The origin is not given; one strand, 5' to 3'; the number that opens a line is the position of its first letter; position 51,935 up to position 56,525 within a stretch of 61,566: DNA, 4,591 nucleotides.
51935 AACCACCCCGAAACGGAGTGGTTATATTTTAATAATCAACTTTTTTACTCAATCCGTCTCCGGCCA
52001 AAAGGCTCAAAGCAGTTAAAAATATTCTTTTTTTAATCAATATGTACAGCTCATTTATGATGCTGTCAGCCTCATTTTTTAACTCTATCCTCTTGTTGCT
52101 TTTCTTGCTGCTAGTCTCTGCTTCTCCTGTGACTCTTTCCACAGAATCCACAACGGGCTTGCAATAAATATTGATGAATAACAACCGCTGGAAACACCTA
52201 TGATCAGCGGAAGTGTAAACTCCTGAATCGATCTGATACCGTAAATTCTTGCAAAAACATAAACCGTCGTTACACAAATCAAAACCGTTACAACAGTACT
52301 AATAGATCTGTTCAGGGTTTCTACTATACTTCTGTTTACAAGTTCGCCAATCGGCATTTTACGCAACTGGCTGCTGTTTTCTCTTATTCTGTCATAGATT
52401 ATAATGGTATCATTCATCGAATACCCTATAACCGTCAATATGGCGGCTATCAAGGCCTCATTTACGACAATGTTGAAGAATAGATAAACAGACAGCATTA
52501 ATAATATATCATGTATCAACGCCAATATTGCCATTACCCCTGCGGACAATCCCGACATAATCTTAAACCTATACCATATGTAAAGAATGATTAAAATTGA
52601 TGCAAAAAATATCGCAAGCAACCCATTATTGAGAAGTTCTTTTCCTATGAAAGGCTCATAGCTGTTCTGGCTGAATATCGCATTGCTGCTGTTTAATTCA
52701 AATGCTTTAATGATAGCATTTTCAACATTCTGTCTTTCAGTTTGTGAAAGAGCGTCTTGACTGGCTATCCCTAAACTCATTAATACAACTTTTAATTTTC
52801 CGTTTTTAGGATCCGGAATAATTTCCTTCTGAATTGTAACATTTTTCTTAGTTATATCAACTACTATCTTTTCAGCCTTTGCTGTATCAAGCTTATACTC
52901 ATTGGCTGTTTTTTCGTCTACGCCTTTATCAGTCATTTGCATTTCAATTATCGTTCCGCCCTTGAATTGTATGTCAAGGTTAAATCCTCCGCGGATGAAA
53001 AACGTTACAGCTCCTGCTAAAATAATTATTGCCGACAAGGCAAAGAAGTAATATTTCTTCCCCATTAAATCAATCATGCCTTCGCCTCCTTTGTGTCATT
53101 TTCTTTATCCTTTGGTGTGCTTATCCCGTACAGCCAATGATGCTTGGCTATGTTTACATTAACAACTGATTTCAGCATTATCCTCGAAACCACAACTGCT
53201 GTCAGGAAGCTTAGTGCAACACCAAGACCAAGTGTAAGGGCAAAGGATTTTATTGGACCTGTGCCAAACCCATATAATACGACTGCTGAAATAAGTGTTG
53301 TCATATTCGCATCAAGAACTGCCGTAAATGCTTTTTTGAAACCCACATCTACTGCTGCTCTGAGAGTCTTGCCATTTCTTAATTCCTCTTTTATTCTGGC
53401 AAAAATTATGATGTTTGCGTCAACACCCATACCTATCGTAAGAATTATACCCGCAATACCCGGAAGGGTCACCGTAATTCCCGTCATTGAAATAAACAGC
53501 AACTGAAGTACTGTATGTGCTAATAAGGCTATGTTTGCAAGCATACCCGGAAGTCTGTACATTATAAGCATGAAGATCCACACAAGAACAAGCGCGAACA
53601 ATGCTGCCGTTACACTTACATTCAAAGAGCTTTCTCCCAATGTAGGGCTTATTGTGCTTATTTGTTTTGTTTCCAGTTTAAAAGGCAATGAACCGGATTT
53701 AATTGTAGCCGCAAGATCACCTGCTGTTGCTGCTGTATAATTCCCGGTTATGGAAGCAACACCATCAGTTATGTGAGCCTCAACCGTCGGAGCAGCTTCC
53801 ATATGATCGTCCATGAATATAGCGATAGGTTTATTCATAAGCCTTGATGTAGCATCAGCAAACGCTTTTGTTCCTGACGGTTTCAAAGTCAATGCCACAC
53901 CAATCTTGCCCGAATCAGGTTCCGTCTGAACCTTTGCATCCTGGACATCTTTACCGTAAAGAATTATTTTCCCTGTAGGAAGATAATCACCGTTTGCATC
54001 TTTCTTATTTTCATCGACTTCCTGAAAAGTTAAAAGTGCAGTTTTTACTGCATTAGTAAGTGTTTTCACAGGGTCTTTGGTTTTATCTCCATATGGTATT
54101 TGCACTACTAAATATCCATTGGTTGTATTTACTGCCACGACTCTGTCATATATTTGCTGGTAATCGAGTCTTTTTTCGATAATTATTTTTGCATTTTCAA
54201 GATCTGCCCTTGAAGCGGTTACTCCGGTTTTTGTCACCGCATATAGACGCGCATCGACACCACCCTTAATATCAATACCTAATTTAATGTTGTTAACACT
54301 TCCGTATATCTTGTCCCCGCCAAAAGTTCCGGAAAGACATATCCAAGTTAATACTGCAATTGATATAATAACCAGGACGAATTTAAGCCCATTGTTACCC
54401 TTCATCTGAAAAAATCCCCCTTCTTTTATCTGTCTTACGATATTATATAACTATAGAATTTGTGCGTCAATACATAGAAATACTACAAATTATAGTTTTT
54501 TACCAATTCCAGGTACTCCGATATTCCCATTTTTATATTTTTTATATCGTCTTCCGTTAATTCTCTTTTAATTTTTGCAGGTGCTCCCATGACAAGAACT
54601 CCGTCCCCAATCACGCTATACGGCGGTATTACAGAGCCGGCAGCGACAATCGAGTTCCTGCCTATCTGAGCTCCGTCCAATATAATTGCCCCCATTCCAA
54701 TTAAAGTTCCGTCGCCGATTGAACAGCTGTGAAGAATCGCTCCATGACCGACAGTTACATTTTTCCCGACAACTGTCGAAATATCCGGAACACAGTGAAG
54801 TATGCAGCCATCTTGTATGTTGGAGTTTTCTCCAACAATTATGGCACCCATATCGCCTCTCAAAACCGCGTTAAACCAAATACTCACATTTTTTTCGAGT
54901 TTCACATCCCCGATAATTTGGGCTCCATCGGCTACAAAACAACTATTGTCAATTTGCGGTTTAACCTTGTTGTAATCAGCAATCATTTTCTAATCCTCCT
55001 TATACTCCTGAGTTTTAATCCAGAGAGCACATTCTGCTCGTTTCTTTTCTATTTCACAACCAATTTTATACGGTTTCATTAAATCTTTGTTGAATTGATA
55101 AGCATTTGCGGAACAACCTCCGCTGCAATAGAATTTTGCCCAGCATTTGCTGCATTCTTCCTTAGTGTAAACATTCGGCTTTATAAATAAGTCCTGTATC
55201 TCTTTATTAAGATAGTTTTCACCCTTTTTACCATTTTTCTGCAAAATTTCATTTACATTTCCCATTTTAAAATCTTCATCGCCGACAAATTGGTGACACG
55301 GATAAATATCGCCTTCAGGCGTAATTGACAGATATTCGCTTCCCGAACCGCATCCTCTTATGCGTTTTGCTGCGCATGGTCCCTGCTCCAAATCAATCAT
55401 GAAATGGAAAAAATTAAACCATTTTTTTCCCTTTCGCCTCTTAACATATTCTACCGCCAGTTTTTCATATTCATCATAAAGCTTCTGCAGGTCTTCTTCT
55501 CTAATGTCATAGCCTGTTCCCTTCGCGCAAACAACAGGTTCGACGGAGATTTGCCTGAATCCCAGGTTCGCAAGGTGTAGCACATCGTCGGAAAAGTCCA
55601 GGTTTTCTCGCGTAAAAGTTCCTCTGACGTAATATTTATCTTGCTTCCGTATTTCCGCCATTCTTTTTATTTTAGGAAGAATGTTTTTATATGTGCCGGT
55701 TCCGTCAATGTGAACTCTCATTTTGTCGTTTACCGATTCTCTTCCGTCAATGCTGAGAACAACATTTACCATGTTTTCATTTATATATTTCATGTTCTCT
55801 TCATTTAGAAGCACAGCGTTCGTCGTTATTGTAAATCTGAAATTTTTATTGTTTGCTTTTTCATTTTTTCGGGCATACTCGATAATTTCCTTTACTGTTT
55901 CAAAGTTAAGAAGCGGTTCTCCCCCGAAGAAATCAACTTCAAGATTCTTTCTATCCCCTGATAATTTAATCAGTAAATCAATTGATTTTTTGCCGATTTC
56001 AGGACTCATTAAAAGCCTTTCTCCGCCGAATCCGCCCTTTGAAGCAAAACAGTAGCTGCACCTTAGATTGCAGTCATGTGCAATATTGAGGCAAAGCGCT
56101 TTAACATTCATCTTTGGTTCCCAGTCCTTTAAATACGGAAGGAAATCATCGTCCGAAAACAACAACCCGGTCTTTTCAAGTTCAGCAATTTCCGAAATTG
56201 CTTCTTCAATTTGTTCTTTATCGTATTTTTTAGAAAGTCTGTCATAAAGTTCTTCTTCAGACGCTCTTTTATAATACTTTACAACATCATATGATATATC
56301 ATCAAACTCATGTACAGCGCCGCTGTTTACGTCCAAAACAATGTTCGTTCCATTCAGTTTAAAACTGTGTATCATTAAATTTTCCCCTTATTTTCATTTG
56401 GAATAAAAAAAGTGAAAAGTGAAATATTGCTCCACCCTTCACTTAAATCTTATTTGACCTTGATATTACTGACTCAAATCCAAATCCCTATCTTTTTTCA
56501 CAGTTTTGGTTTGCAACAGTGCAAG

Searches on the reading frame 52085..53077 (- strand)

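Call 36: search_protein_families(library=ncbifam, proteins=[window:52085-53077:-], max_evalue=1e-40)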
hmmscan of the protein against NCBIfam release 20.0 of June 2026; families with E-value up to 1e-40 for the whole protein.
window:52085-53077:- (330 aa): 6 families
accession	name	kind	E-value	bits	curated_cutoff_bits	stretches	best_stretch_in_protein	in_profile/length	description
TIGR00966.2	transloc_SecF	equivalog_domain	1.3e-75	254.5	160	1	2-313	1-279/279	protein translocase subunit SecF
NF009583.0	PRK13024.1-3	subfamily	4.9e-62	210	721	1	2-327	457-747/755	protein translocase subunit SecDF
NF009581.0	PRK13024.1-1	equivalog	1.7e-52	178.5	1058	1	2-324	449-740/752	protein translocase subunit SecDF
NF011315.0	PRK14726.1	equivalog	1.1e-51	175.9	1249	1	2-321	547-835/855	protein translocase subunit SecDF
NF009585.0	PRK13024.1-5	equivalog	1.2e-51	175.8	1037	1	2-323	670-987/993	protein translocase subunit SecDF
NF009584.0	PRK13024.1-4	equivalog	1.1e-50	172.8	1171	1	4-321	453-739/759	protein translocase subunit SecDF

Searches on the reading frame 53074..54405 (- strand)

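Call 36: search_protein_families(library=ncbifam, proteins=[window:53074-54405:-], max_evalue=1e-40)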
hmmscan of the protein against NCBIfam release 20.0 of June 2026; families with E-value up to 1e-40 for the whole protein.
window:53074-54405:- (443 aa): 10 families
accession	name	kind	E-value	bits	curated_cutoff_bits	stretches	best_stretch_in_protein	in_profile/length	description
NF009583.0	PRK13024.1-3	subfamily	4.7e-100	335.7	721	1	9-420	12-437/755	protein translocase subunit SecDF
TIGR01129.1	secD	equivalog_domain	1.8e-96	323.7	244.4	1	42-411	1-397/397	protein translocase subunit SecD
NF009585.0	PRK13024.1-5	equivalog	4.2e-81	273.3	1037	1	147-416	381-649/993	protein translocase subunit SecDF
NF011315.0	PRK14726.1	equivalog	6.5e-72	242.8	1249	1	128-418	238-528/855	protein translocase subunit SecDF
TIGR00916.1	2A0604s01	subfamily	4.8e-67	226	148.6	1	174-404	1-231/231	SecD/SecF family protein translocase subunit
NF009581.0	PRK13024.1-1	equivalog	2.8e-57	194.4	1058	1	21-430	13-427/752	protein translocase subunit SecDF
NF009584.0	PRK13024.1-4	equivalog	9.1e-57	192.9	1171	1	13-432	7-431/759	protein translocase subunit SecDF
NF009545.0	PRK12933.1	equivalog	2e-54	185.1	728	1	146-418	313-597/604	protein translocase subunit SecD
NF009580.0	PRK13023.1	equivalog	2.2e-51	175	1153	1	119-417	152-450/775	protein translocase subunit SecDF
NF009540.0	PRK12911.1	equivalog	6.1e-42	143.1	1878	1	194-411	842-1058/1403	bifunctional preprotein translocase subunit SecD/SecF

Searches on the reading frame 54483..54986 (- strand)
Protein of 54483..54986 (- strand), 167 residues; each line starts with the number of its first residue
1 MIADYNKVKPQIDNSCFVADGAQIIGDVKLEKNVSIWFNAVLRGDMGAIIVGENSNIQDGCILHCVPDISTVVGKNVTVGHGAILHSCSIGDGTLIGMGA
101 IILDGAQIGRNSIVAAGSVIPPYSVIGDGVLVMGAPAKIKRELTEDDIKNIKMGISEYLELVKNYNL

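Call 3: search_protein_families(library=ncbifam, proteins=[window:54483-54986:-], max_evalue=0.01)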
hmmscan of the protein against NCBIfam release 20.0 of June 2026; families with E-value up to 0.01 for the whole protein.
window:54483-54986:- (167 aa): 41 families (the best 25 are shown)
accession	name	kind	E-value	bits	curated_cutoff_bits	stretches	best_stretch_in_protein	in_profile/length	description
NF050158.1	CarbAnhydGPos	equivalog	3.9e-57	192.6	250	1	1-165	1-165/172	gamma carbonic anhydrase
TIGR02287.1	PaaY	equivalog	1.3e-45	155.5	319.6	1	7-163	6-162/192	phenylacetic acid degradation protein PaaY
NF010150.1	PRK13627.1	equivalog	4.7e-41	140.7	305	1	4-165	5-166/196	carnitine operon protein CaiE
NF040597.1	carb_anhyd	equivalog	9.1e-16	58.1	380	2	7-68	58-120/248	carbonic anhydrase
NF053794.1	beta_CO2some_M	equivalog_domain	3e-14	53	550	1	7-120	17-141/320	beta-carboxysome scaffolding protein CcmM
TIGR03570.1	NeuD_NnaD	subfamily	1.8e-13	50.5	160.8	1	49-138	112-202/202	NeuD/PglB/VioB family sugar acetyltransferase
TIGR03532.1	DapD_Ac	equivalog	4.9e-13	49.2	231.75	1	18-147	89-218/231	2,3,4,5-tetrahydropyridine-2,6-dicarboxylate N-acetyltransferase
NF041874.1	EPS_EpsC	equivalog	8.2e-10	38.7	150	1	47-141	81-165/168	serine O-acetyltransferase EpsC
NF002060.0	PRK00892.1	subfamily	1.1e-09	37.8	207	1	69-133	112-177/345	UDP-3-O-(3-hydroxymyristoyl)glucosamine N-acyltransferase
TIGR01853.1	lipid_A_lpxD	equivalog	5.3e-08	32.2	242.5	1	73-132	107-167/325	UDP-3-O-(3-hydroxymyristoyl)glucosamine N-acyltransferase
TIGR01172.1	cysE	equivalog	7e-08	32.7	210.65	0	7-45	111-149/162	serine O-acetyltransferase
NF007240.0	PRK09677.1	equivalog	1.5e-06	27.8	243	1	88-143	131-184/192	putative lipopolysaccharide biosynthesis O-acetyl transferase WbbJ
TIGR02353.1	NRPS_term_dom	equivalog_domain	6.2e-06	24.8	423.1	1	72-134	618-680/695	Pls/PosA family non-ribosomal peptide synthetase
TIGR03308.1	phn_thr-fam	hypoth_equivalog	6.6e-06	26.1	201.65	1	86-145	107-164/204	phosphonate metabolim protein, transferase hexapeptide repeat family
NF052502.1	man1P_GTase_Rv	exception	1.7e-05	23.8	440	1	40-135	238-326/352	mannose-1-phosphate guanylyltransferase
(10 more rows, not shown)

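Call 4: search_protein_families(library=pfam, proteins=[window:54483-54986:-], max_evalue=0.01)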
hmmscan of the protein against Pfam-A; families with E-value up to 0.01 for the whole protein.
window:54483-54986:- (167 aa): 4 families
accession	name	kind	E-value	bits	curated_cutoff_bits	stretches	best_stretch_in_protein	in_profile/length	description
PF00132.30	Hexapep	-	3.4e-21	74.4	27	3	88-120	2-34/36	Bacterial transferase hexapeptide (six repeats)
PF25084.1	LbH_EIF2B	-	4.7e-08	33.4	54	1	49-130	22-103/105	EIF2B subunit epsilon LbH domain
PF14602.12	Hexapep_2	-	5.7e-07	29.6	27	1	89-120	3-32/34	Hexapeptide repeat of succinyl-transferase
PF21711.3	DCTN5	-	0.0045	17.1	40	0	79-143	99-164/182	Dynactin subunit 5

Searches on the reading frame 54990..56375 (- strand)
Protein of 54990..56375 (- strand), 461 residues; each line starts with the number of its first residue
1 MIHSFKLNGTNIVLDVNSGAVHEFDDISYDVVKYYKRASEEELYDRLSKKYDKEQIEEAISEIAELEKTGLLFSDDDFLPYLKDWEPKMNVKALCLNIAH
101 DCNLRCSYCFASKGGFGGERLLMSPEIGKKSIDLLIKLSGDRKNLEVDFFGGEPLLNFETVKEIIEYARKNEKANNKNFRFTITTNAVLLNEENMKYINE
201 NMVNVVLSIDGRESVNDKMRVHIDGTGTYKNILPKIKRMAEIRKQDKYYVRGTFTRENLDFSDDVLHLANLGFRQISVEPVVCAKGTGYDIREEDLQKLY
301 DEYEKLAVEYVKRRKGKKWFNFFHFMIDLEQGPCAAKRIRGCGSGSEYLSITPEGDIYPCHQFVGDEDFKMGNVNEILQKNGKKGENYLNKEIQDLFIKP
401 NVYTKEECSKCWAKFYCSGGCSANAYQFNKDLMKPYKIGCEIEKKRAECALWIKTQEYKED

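Call 3: search_protein_families(library=ncbifam, proteins=[window:54990-56375:-], max_evalue=0.01)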
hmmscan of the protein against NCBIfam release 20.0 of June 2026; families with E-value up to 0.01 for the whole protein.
window:54990-56375:- (461 aa): 76 families (the best 25 are shown)
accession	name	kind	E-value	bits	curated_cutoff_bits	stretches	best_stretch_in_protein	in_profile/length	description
TIGR03974.1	rSAM_six_Cys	equivalog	2.4e-202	672.7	425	1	2-455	1-450/451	thioether cross-link-forming SCIFF peptide maturase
NF040492.1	not_ScfB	exception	5.3e-176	585.9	855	1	2-454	4-448/450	ScfB-related radical SAM/SPASM orphan maturase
NF047865.1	rSAM_PapB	equivalog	6.7e-84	281.9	340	1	90-435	1-330/330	PapB family radical SAM/SPASM ranthipeptide maturase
TIGR03906.1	quino_hemo_SAM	equivalog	2.4e-79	267.2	453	1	2-442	3-435/467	quinohemoprotein amine dehydrogenase maturation protein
TIGR04064.1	rSAM_nif11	equivalog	1e-78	265.1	518.7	1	3-459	5-438/459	nif11-like peptide radical SAM maturase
TIGR04068.1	rSAM_ocin_clost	equivalog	7e-47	160.4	500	1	1-448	1-447/462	Cys-rich peptide radical SAM maturase CcpM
TIGR03978.1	rSAM_paired_1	equivalog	3.9e-36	124.8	370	1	98-420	89-416/466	His-Xaa-Ser system radical SAM maturase HxsB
TIGR04163.1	rSAM_cobopep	equivalog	1.4e-35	122.9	375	1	52-455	26-420/428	peptide-modifying radical SAM enzyme CbpB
TIGR03942.1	sulfatase_rSAM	equivalog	1.4e-33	116.5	349.45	1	98-433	7-336/363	anaerobic sulfatase maturase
TIGR04115.1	rSAM_Cxxx_rpt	equivalog_domain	5e-32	111.8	350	1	92-447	2-353/359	radical SAM peptide maturase, CXXX-repeat target family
NF041298.1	rSAM_mat_DynA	equivalog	4.5e-31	108.1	450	1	99-433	8-333/356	dynobactin maturation radical SAM/SPASM protein DynA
NF035951.1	rSAM_RumMC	equivalog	1.4e-30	106.5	720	1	5-241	20-261/510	RumMC family radical SAM sactipeptide maturase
NF038107.1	rSAM_NF038107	equivalog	6.2e-29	101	600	1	94-444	87-425/444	Cys-every-fifth radical SAM/SPASM peptide maturase CefB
NF038170.1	lachnocin_rSAM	equivalog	1.3e-27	96.8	550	1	88-438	72-411/440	lachnocin radical SAM maturase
TIGR04280.1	geopep_mat_rSAM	hypoth_equivalog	1.7e-27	96.5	400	1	92-259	84-247/428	geopeptide radical SAM maturase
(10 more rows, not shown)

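Call 4: search_protein_families(library=pfam, proteins=[window:54990-56375:-], max_evalue=0.01)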
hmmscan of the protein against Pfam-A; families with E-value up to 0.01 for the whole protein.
window:54990-56375:- (461 aa): 4 families
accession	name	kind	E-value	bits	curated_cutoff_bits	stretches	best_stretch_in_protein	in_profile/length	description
PF04055.27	Radical_SAM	-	1.5e-16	61.5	29.5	1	97-242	2-139/166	Radical SAM superfamily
PF13353.11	Fer4_12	-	2.8e-12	47.6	22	1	98-214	11-118/137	4Fe-4S single cluster domain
PF13186.11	SPASM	-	2.5e-06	28.1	21.5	1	342-412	1-67/67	Iron-sulfur cluster-binding domain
PF05402.18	PqqD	-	0.0025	18.5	23.4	1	12-64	3-58/67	Coenzyme PQQ synthesis protein D (PqqD)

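Call 9: search_solved_structures(query=window:54990-56375:-, show_alignments=1, max_evalue=1e-10)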
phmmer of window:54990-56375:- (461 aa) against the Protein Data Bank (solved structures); distinct sequences matched with E-value up to 1e-10: 5.
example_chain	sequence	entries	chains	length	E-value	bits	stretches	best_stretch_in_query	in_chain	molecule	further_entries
5wgg_A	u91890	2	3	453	1.1e-210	703.5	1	1-457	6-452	Radical SAM domain protein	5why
8vpo_A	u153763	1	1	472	1e-14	57.5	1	19-443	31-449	Radical SAM core domain-containing protein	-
4k37_A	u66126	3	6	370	4.2e-13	52.2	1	99-422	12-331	Anaerobic sulfatase-maturating enzyme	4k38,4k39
4k36_A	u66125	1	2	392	4.9e-13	51.9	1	99-422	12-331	Anaerobic sulfatase-maturating enzyme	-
9gm3_A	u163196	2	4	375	3e-12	49.3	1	94-241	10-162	ChlB radical SAM domain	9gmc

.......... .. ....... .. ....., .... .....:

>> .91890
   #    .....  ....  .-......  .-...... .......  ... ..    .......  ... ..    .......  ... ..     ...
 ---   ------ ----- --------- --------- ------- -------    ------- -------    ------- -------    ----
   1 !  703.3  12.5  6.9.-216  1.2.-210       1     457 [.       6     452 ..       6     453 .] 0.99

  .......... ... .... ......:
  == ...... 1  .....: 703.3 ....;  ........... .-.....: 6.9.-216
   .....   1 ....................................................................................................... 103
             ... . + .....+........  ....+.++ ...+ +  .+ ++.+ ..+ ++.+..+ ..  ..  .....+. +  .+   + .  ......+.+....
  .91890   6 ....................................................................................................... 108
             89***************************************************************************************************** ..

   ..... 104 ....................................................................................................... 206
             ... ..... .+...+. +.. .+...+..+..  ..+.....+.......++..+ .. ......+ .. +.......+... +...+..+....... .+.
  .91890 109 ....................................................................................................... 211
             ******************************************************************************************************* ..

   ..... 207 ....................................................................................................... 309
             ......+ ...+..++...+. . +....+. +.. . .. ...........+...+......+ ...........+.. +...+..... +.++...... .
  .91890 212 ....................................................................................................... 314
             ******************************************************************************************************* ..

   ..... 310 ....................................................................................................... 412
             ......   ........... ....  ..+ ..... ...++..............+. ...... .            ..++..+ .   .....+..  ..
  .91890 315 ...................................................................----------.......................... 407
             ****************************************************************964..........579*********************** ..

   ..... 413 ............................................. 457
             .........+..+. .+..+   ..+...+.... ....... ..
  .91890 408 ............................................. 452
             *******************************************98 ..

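Call 14: find_related_loci(query=window:54990-56375:-, collection=genome_contigs, flank=4000)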
Query window:54990-56375:- (461 aa) in genome_contigs; peptide patterns used: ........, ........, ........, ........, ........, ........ (x = any residue, [..] = any of these).
598 stretches matched a pattern (row limit reached: there are more); 556 encode a relative of the query (tblastn E <= 1e-3); the best 80 are kept; 80 distinct loci.
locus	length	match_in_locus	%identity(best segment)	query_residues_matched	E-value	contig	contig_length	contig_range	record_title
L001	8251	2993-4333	67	1-457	0e+0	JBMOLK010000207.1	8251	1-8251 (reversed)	MAG: Bacillota bacterium isolate Betzabe_MAG022 MAG022_207, whole genome shotgun sequence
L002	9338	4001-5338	66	1-456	0e+0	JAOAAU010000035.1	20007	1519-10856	MAG: Clostridia bacterium isolate SKW158 k141_1231417, whole genome shotgun sequence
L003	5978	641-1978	68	1-456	0e+0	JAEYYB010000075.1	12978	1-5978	MAG: Bacillota bacterium isolate OH_CBlB_339 k127_346277, whole genome shotgun sequence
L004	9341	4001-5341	66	1-457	0e+0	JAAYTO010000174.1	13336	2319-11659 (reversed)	MAG: Clostridium sp. isolate AS24abBPME_43 56640_AS24, whole genome shotgun sequence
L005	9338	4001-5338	68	1-456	0e+0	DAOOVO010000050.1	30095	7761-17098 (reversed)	MAG TPA_asm: Pseudobacteroides sp. isolate AMR_MDS_2439 NODE_1040_length_30095_cov_28.142244, whole genome shotgun seque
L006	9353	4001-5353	67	1-461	0e+0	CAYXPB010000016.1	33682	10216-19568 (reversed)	MAG TPA_asm: uncultured Acetivibrio sp. isolate binchicken_co39_530 genome assembly, contig: NODE_3099_length_33682_cov_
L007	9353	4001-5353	67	1-461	0e+0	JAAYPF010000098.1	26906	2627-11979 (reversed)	MAG: Clostridiaceae bacterium isolate AS22ysBPME_170 83988_AS22, whole genome shotgun sequence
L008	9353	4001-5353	67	1-461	0e+0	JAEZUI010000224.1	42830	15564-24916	MAG: Bacillota bacterium isolate OH_PDB_83 k127_1457649, whole genome shotgun sequence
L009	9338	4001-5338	66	1-456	0e+0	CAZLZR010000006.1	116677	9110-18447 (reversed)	MAG TPA_asm: uncultured Acetivibrio sp. isolate binchicken_co152_19 genome assembly, contig: NODE_178_length_116677_cov_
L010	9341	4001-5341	66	1-457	0e+0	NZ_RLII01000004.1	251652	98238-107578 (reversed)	Acetivibrio mesophilus strain N2K1 seq4, whole genome shotgun sequence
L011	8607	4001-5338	65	1-456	0e+0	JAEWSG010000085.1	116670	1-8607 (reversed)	MAG: Bacillota bacterium isolate OH_SBrB_95 k127_167714, whole genome shotgun sequence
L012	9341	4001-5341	65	1-457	0e+0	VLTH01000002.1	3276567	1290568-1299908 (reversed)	UNVERIFIED_CONTAM: Acetivibrio alkalicellulosi strain DSM 17461 CloalDRAFT_CAG.2, whole genome shotgun sequence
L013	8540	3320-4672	65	1-460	0e+0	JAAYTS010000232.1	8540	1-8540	MAG: Clostridium sp. isolate AS24abBPME_67 99275_AS24, whole genome shotgun sequence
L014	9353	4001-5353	63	1-460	0e+0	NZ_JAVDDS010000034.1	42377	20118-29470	Herbivorax sp. ANBcel31 34, whole genome shotgun sequence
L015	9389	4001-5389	64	1-461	0e+0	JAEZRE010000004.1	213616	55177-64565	MAG: Bacillota bacterium isolate OH_PBB_125 k127_426946, whole genome shotgun sequence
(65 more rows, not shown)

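Call 18: find_encoding_contigs(protein=window:54990-56375:-, flank=3000, max_places=4)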
Protein window:54990-56375:- (461 aa): no gene with exactly this product is on record in the collection.

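Call 20: search_protein_families(library=ncbifam, proteins=[L005:3168-3608:+], max_evalue=0.01)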
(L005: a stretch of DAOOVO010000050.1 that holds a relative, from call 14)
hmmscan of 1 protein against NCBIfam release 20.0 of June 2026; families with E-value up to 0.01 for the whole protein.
L005:3168-3608:+ (146 aa): 2 families
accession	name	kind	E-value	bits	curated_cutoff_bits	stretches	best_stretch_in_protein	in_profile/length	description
TIGR04086.1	TIGR04086_membr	hypoth_equivalog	4.1e-28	97.8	30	1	21-134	2-115/115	TIGR04086 family membrane protein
NF005742.0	PRK07566.1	equivalog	0.0028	16.8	313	1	33-133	122-210/315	chlorophyll synthase ChlG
